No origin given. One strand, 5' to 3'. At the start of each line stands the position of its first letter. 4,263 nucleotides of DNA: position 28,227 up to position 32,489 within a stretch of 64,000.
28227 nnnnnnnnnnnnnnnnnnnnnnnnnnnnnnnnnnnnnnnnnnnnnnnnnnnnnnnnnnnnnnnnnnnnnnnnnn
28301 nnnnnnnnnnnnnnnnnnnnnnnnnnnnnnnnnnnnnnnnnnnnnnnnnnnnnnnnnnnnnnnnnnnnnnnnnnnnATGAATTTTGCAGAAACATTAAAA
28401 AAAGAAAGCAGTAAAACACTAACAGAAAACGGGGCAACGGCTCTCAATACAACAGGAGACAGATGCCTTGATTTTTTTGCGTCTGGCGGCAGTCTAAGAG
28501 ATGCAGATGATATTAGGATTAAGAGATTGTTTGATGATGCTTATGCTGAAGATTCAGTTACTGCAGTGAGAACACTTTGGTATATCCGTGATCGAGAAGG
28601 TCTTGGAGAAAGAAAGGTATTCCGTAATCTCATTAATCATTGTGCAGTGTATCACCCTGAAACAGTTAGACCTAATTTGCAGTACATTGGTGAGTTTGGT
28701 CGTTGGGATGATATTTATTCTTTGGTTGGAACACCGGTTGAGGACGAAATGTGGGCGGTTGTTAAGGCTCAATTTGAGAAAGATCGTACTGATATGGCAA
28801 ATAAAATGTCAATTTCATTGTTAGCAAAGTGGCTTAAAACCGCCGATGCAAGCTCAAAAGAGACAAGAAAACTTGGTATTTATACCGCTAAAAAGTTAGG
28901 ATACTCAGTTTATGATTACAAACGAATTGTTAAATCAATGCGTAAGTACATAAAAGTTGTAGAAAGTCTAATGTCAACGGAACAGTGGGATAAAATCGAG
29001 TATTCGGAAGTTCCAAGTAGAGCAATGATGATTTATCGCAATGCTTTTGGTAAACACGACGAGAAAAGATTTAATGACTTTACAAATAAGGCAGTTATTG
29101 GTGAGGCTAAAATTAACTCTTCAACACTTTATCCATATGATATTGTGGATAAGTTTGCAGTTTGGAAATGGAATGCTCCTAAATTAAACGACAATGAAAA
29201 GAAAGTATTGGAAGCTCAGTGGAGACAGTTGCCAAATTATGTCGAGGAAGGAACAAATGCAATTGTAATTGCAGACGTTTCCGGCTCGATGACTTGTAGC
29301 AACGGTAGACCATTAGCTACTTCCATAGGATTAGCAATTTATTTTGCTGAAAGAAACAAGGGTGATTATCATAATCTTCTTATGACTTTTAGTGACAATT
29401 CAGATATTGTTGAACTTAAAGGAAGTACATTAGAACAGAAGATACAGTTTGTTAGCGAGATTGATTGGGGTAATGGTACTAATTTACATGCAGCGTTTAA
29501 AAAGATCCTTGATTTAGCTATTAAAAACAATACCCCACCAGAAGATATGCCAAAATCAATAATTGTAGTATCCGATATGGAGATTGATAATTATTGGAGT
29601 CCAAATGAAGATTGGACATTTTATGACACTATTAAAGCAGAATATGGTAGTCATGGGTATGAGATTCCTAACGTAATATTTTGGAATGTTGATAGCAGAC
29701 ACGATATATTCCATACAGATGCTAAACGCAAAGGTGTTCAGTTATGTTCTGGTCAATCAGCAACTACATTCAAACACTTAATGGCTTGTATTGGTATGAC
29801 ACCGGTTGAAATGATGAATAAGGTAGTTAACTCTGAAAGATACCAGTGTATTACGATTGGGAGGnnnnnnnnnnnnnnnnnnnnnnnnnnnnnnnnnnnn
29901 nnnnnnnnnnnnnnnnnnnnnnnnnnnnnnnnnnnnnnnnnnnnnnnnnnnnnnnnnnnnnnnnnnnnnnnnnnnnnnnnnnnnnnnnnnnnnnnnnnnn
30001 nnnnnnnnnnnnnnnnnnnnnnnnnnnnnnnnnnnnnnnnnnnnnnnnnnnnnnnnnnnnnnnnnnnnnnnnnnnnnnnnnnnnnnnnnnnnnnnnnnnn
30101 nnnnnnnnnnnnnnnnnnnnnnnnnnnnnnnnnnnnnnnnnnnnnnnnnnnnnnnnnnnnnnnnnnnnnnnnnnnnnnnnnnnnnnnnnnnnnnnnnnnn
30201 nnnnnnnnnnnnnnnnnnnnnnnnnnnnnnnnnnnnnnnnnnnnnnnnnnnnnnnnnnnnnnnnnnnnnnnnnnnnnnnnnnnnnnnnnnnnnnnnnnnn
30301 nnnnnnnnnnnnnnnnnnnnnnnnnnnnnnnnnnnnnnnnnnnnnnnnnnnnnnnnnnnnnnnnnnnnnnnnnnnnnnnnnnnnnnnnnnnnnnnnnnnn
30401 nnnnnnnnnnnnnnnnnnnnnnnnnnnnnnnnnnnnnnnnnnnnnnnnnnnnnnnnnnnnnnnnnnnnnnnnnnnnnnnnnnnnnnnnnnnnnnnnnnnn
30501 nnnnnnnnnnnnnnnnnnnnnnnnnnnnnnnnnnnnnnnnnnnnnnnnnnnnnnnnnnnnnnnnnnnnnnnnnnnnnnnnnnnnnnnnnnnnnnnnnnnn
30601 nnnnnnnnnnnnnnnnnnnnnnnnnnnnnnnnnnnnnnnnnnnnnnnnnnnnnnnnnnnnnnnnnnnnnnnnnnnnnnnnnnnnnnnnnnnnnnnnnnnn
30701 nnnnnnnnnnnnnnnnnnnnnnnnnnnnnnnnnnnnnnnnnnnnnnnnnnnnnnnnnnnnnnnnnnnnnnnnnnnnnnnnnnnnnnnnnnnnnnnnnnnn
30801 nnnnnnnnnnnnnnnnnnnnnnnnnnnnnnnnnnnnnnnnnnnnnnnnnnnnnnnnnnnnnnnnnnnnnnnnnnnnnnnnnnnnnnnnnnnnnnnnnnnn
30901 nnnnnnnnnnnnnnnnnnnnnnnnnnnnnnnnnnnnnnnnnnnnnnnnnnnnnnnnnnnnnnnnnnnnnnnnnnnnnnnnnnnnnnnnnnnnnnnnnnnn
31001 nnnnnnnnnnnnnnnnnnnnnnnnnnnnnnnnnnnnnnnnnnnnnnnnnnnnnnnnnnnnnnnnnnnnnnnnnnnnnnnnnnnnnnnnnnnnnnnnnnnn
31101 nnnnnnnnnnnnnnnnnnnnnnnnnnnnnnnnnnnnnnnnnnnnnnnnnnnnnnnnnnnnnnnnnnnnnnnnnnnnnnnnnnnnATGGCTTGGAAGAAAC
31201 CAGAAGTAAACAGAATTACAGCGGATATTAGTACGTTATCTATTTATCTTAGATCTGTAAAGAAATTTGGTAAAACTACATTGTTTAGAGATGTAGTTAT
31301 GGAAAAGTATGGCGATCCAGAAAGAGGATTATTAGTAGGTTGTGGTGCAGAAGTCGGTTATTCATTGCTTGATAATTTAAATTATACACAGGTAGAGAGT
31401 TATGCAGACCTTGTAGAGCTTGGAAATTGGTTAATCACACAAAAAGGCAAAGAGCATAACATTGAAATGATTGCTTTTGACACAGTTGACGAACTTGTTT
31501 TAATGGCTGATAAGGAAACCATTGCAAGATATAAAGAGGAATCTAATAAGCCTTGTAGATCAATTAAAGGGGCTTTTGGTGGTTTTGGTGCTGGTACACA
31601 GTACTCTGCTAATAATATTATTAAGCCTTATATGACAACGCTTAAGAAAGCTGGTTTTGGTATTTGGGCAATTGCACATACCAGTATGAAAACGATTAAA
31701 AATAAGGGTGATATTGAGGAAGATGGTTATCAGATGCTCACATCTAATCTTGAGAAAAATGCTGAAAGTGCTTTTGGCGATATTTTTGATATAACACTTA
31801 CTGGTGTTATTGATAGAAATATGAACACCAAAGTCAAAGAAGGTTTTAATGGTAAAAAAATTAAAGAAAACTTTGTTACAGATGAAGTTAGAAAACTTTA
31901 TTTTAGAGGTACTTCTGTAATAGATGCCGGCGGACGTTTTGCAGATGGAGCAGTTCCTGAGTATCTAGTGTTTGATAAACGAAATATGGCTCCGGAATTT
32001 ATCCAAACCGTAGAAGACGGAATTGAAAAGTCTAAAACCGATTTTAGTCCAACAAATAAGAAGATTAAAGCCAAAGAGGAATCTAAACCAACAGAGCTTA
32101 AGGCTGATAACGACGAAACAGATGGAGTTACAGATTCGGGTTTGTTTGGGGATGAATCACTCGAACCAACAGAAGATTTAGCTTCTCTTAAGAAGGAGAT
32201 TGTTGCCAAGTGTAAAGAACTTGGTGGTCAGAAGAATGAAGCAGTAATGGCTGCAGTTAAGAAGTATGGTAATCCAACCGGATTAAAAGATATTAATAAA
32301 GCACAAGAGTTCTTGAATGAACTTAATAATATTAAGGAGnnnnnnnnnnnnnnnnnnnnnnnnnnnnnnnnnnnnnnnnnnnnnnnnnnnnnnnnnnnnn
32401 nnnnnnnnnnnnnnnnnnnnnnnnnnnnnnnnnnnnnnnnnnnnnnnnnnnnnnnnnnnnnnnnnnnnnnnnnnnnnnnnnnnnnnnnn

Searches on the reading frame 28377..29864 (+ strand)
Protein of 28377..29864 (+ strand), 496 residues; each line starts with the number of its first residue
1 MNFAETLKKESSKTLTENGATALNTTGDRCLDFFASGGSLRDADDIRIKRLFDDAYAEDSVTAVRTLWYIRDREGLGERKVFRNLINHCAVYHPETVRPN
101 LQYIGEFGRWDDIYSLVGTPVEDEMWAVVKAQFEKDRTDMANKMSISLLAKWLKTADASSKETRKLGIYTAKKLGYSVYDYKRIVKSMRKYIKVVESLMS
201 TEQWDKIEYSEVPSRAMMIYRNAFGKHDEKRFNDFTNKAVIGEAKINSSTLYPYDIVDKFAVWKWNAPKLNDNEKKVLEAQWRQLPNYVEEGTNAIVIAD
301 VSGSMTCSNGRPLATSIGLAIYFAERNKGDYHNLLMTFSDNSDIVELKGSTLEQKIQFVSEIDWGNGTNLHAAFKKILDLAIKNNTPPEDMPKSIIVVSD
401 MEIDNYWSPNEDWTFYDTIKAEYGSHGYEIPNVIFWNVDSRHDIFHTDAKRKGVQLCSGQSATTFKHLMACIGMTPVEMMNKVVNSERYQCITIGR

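Call 11: search_protein_families(library=phrogs, proteins=[window:28377-29864:+], max_evalue=0.00001)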
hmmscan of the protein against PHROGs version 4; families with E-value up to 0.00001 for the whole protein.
window:28377-29864:+ (496 aa): 1 family
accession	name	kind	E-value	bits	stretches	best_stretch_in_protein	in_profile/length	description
phrog_850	-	DNA, RNA and nucleotide metabolism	1.3e-129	434.1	1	1-490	2-475/476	RNA-binding protein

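Call 12: search_protein_families(library=pfam, proteins=[window:28377-29864:+], max_evalue=0.001)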
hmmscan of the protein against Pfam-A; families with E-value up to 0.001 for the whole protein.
window:28377-29864:+ (496 aa): 3 families
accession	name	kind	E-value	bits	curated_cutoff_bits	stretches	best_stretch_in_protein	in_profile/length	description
PF25043.1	DUF7788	-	3.5e-43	147.9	27.1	1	294-474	1-188/221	Domain of unknown function (DUF7788)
PF11443.14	DUF2828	-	5.9e-39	134.5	29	2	161-286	266-396/405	Domain of unknown function (DUF2828)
PF13519.12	VWA_2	-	4.4e-06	27.7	27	1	296-401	2-106/107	von Willebrand factor type A domain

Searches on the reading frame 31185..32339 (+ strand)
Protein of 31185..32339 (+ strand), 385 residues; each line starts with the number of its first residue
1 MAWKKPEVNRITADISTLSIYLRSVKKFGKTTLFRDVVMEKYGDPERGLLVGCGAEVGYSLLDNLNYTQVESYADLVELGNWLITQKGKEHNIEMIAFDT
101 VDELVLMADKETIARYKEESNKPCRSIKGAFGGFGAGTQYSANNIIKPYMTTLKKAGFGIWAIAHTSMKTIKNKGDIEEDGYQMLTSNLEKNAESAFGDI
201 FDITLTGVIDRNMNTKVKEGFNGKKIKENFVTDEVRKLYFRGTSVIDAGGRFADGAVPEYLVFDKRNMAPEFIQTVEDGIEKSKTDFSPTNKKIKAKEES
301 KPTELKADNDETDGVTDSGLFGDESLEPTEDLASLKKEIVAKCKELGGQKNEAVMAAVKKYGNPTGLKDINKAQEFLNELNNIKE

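Call 11: search_protein_families(library=phrogs, proteins=[window:31185-32339:+], max_evalue=0.00001)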
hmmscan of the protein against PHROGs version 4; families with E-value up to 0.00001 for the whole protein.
window:31185-32339:+ (385 aa): 0 families

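Call 12: search_protein_families(library=pfam, proteins=[window:31185-32339:+], max_evalue=0.001)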
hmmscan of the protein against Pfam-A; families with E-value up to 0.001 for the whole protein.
window:31185-32339:+ (385 aa): 1 family
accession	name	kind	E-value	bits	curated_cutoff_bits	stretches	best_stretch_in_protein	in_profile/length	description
PF13479.12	AAA_24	-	8.8e-13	49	27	1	22-252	7-195/195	AAA domain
